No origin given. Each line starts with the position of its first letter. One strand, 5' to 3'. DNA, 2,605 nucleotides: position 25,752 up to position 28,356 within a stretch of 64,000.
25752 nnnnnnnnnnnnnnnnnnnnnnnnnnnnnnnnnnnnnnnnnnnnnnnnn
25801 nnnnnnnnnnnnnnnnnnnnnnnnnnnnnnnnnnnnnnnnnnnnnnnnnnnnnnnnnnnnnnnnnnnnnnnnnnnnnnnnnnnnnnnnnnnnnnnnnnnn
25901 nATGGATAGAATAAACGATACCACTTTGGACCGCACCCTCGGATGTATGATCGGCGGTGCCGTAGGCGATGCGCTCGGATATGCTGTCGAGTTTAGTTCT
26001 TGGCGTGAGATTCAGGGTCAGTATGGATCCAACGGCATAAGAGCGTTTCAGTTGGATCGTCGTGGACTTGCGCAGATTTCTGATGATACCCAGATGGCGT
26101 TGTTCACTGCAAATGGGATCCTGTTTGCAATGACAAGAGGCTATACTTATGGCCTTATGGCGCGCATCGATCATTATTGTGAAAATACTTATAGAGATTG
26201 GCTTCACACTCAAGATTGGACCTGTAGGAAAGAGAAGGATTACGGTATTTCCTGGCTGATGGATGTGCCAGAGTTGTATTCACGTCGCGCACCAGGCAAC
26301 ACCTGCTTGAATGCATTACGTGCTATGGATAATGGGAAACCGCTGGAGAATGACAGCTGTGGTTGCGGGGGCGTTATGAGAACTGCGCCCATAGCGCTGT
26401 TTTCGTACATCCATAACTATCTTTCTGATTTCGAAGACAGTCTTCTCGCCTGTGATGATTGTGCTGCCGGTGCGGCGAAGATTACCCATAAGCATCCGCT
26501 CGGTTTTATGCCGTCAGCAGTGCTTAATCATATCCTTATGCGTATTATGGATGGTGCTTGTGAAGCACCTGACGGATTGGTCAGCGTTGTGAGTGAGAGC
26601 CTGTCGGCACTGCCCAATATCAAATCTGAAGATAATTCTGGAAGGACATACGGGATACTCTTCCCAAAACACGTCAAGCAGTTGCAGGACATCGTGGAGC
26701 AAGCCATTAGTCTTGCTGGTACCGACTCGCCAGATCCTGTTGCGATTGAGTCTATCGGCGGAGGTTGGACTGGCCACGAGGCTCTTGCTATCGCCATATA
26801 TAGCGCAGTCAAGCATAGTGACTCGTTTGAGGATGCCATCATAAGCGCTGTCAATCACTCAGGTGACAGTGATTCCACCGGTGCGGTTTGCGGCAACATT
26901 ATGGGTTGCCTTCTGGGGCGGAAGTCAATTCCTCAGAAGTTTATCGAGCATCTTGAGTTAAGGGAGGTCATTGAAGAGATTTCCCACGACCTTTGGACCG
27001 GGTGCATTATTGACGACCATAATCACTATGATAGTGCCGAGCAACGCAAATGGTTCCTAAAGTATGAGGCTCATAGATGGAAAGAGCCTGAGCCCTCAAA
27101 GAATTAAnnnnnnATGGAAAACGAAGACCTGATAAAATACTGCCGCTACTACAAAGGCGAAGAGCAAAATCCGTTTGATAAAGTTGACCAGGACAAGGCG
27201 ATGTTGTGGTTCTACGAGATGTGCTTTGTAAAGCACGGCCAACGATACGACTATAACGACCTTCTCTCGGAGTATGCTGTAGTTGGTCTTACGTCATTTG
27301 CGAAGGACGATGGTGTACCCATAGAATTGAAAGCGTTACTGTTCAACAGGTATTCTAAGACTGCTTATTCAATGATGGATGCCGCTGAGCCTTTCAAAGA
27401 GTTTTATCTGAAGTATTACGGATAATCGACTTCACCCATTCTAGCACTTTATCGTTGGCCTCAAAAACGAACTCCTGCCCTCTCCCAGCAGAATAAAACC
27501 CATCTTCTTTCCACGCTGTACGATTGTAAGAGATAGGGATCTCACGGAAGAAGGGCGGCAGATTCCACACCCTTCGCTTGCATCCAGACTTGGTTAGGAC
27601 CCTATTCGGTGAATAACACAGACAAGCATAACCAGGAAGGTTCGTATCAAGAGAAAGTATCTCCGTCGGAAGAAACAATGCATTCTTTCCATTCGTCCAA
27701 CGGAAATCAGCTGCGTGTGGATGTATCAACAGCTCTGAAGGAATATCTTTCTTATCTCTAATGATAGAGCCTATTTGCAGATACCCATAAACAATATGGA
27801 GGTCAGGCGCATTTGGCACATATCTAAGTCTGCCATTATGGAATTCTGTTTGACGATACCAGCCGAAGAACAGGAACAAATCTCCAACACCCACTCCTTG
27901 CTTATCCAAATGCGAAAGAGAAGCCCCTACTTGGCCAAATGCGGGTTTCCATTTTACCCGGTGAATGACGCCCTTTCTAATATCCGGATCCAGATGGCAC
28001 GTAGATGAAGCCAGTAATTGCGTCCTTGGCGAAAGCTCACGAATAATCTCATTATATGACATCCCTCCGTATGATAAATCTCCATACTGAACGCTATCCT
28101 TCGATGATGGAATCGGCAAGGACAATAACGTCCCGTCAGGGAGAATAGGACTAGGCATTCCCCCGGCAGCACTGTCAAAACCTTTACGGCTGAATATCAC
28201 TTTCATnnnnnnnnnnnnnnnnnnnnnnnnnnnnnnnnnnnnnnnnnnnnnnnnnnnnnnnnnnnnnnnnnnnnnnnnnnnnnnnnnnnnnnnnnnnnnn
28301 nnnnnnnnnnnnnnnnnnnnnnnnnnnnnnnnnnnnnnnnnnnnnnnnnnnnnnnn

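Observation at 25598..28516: Diverged ~255-nt inverted repeat pair whose hairpins are kept by compensatory changes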

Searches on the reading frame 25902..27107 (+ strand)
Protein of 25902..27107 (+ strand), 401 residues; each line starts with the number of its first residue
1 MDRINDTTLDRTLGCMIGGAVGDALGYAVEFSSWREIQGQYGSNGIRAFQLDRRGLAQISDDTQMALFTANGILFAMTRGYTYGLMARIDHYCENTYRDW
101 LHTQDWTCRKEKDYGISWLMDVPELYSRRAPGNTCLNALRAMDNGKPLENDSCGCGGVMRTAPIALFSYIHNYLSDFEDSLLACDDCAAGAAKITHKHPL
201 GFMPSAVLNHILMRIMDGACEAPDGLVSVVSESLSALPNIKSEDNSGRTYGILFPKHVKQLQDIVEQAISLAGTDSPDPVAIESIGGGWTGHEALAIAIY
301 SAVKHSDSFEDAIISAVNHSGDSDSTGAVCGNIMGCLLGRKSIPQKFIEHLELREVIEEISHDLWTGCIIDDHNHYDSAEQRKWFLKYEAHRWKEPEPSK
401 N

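Call 6: search_protein_families(library=pfam, proteins=[window:25902-27107:+], max_evalue=0.01)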
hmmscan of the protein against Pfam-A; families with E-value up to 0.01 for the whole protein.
window:25902-27107:+ (401 aa): 1 family
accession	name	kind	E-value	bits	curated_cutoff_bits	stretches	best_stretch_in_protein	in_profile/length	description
PF03747.19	ADP_ribosyl_GH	-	1.1e-60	206.2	26.2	1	14-345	1-286/287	ADP-ribosylglycohydrolase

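Call 58: search_protein_families(library=padloc, proteins=[window:25902-27107:+], max_evalue=0.01)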
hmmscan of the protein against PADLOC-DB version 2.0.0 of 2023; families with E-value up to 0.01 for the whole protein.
window:25902-27107:+ (401 aa): 0 families

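Call 59: search_protein_families(library=ncbifam, proteins=[window:25902-27107:+], max_evalue=0.01)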
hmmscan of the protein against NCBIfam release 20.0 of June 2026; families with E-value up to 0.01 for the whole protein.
window:25902-27107:+ (401 aa): 2 families
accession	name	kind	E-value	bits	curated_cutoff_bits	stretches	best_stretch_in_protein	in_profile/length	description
TIGR02662.1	dinitro_DRAG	equivalog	1.9e-25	89.7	337.05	3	302-361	218-276/287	ADP-ribosyl-[dinitrogen reductase] hydrolase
NF041672.1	ADPriboarghdlase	equivalog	9.8e-21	73.9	490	2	298-366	290-357/361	ADP-ribosylarginine hydrolase Tri1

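Call 95: search_protein_families(library=phrogs, proteins=[window:25902-27107:+], max_evalue=0.001)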
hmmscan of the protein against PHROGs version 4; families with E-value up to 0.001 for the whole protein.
window:25902-27107:+ (401 aa): 2 families
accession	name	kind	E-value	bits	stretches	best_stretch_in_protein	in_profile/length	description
phrog_22100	-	unknown function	1e-31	111.5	1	13-355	4-290/306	-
phrog_6572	-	other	5.3e-26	92.6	1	8-365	4-305/325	ADP-ribosylglycohydrolase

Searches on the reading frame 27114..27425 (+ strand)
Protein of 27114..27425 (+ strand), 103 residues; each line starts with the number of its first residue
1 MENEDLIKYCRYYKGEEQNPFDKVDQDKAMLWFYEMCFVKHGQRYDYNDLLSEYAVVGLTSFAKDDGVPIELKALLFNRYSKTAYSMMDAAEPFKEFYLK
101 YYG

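Call 6: search_protein_families(library=pfam, proteins=[window:27114-27425:+], max_evalue=0.01)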
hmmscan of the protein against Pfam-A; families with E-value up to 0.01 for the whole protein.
window:27114-27425:+ (103 aa): 0 families

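Call 58: search_protein_families(library=padloc, proteins=[window:27114-27425:+], max_evalue=0.01)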
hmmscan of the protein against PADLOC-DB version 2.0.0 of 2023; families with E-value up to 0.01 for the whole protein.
window:27114-27425:+ (103 aa): 0 families

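Call 59: search_protein_families(library=ncbifam, proteins=[window:27114-27425:+], max_evalue=0.01)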
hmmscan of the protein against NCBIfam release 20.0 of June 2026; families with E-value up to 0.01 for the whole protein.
window:27114-27425:+ (103 aa): 0 families

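Call 74: find_homologous_proteins(query=window:27114-27425:+, max_evalue=0.001)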
Query window:27114-27425:+ (103 aa): 154 proteins with E <= 0.001 among 154 candidates; the best 120 are listed.
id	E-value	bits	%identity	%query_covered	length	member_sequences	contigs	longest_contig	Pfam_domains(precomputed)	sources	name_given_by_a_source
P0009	4.5e-62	224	98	99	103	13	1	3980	-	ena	-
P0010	5.0e-55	202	88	100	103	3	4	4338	-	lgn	-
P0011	5.8e-54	198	83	100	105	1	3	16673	-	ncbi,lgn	-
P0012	2.6e-52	193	84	100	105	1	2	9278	-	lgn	-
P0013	3.4e-52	193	86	100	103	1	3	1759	-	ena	-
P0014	2.0e-49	184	84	96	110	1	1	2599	-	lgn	-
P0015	3.0e-48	180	78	100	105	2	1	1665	-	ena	-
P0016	5.5e-42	160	69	100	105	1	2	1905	-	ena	-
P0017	6.6e-34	134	61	99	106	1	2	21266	-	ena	-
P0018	5.0e-32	128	57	99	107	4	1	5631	-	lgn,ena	-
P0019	1.7e-31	126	58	94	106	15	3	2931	-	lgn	-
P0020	6.4e-31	124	56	99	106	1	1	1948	-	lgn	-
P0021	2.7e-30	122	58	97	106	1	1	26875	-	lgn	-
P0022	2.9e-30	122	54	99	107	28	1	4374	-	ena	-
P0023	3.4e-30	122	54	99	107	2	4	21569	-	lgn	-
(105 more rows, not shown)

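Call 75: find_encoding_contigs(protein=P0011, flank=8000, max_places=4)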
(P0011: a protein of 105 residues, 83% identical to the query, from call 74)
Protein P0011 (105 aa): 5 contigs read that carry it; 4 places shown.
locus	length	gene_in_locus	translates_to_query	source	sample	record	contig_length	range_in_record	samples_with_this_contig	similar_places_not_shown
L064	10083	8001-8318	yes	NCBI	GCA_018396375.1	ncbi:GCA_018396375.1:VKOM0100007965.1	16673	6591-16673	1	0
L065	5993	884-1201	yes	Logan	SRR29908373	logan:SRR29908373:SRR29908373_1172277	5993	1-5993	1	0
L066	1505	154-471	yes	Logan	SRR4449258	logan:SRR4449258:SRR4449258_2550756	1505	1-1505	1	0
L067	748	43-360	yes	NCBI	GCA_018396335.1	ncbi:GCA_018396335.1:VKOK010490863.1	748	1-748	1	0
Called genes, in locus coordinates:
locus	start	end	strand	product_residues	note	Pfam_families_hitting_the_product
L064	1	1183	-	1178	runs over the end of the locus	PF01855:POR_N, PF17147:PFOR_II, PF01558:POR, PF10371:EKR, PF12837:Fer4_6, PF12838:Fer4_7, PF13183:Fer4_8, PF13484:Fer4_16, +5 more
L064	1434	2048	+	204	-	-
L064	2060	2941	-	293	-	PF00698:Acyl_transf_1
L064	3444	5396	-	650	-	-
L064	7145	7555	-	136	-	PF10387:DUF2442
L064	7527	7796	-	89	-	PF13711:DUF4160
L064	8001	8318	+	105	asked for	-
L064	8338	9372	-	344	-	PF10117:McrBC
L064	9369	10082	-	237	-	?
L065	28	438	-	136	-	PF10387:DUF2442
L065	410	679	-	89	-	PF13711:DUF4160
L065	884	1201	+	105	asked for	-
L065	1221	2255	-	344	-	PF10117:McrBC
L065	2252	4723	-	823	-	PF28527:DUF8425, PF28530:DUF8426, PF01878:EVE (faint), PF20720:nSTAND3 (weak), PF07728:AAA_5, PF28529:McrB_lid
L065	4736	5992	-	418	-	?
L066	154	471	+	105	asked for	-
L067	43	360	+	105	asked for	-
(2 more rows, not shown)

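Call 76: find_encoding_contigs(protein=P0012, flank=8000, max_places=4)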
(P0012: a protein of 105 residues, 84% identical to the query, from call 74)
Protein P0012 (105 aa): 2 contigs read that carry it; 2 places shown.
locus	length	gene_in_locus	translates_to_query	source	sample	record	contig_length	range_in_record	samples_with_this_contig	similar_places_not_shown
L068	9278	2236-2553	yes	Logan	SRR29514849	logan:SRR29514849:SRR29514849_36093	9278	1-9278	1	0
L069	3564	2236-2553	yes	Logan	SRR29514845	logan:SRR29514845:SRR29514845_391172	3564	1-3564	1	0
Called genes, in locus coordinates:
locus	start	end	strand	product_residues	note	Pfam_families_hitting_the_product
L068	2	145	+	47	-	?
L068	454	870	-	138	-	-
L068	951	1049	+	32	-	-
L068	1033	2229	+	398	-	PF03747:ADP_ribosyl_GH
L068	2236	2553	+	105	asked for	-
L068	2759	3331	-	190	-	-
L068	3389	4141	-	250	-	PF08378:NERD, PF01396:Zn_ribbon_Top1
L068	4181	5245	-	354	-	PF10117:McrBC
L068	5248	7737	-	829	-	PF28527:DUF8425, PF28530:DUF8426, PF01878:EVE (faint), PF20720:nSTAND3 (weak), PF07728:AAA_5, PF28529:McrB_lid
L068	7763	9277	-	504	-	?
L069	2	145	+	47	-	?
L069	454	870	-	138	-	-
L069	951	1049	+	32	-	-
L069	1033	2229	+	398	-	PF03747:ADP_ribosyl_GH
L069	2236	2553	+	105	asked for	-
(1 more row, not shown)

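Call 77: find_encoding_contigs(protein=P0017, flank=8000, max_places=4)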
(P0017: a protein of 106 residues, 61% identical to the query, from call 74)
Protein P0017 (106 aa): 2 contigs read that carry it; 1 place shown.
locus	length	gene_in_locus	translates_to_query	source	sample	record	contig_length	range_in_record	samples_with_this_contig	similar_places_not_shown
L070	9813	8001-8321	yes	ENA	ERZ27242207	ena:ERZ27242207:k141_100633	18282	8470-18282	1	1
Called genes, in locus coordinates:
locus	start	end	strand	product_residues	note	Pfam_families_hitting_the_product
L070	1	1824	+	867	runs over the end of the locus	PF00521:DNA_topoisoIV, PF03989:DNA_gyraseA_C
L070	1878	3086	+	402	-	-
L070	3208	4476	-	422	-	-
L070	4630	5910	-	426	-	PF00078:RVT_1, PF08388:GIIM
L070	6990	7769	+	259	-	PF03747:ADP_ribosyl_GH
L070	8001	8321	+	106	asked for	-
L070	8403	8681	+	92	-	PF03747:ADP_ribosyl_GH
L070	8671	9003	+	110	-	-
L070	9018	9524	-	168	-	PF03496:ADPrib_exo_Tox (weak)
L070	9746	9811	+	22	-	?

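Call 94: search_solved_structures(query=window:27114-27425:+, max_evalue=1)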
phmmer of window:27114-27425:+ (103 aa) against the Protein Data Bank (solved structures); distinct sequences matched with E-value up to 1: 1.
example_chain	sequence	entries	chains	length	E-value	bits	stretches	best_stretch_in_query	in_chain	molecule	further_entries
5xn7_A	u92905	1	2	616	0.5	13.8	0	15-97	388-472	Putative RTX-toxin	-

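Call 95: search_protein_families(library=phrogs, proteins=[window:27114-27425:+], max_evalue=0.001)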
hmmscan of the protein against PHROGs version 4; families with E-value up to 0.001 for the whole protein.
window:27114-27425:+ (103 aa): 1 family
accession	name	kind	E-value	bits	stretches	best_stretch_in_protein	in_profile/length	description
phrog_19606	-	unknown function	4.1e-19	69.9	1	1-102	1-104/107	-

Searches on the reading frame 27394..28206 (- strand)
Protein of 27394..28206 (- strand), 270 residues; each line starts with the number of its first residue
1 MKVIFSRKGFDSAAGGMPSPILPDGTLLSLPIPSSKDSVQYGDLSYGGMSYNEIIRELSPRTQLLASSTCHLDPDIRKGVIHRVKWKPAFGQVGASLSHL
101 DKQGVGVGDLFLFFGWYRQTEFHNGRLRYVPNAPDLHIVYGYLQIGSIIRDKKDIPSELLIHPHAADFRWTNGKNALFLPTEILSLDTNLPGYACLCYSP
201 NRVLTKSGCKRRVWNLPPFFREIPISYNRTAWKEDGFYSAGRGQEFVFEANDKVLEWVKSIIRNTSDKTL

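Call 6: search_protein_families(library=pfam, proteins=[window:27394-28206:-], max_evalue=0.01)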
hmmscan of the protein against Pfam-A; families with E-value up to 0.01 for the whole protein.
window:27394-28206:- (270 aa): 1 family
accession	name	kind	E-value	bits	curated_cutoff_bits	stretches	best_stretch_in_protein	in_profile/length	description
PF18754.6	Nmad3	-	8.1e-65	219.3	27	1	2-248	1-246/247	Nucleotide modification associated domain 3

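Call 58: search_protein_families(library=padloc, proteins=[window:27394-28206:-], max_evalue=0.01)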
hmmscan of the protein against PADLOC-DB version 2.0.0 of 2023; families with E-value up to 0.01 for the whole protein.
window:27394-28206:- (270 aa): 0 families

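Call 59: search_protein_families(library=ncbifam, proteins=[window:27394-28206:-], max_evalue=0.01)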
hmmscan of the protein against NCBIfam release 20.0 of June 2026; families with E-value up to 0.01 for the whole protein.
window:27394-28206:- (270 aa): 0 families

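Call 95: search_protein_families(library=phrogs, proteins=[window:27394-28206:-], max_evalue=0.001)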
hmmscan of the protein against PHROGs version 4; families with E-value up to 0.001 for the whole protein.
window:27394-28206:- (270 aa): 0 families
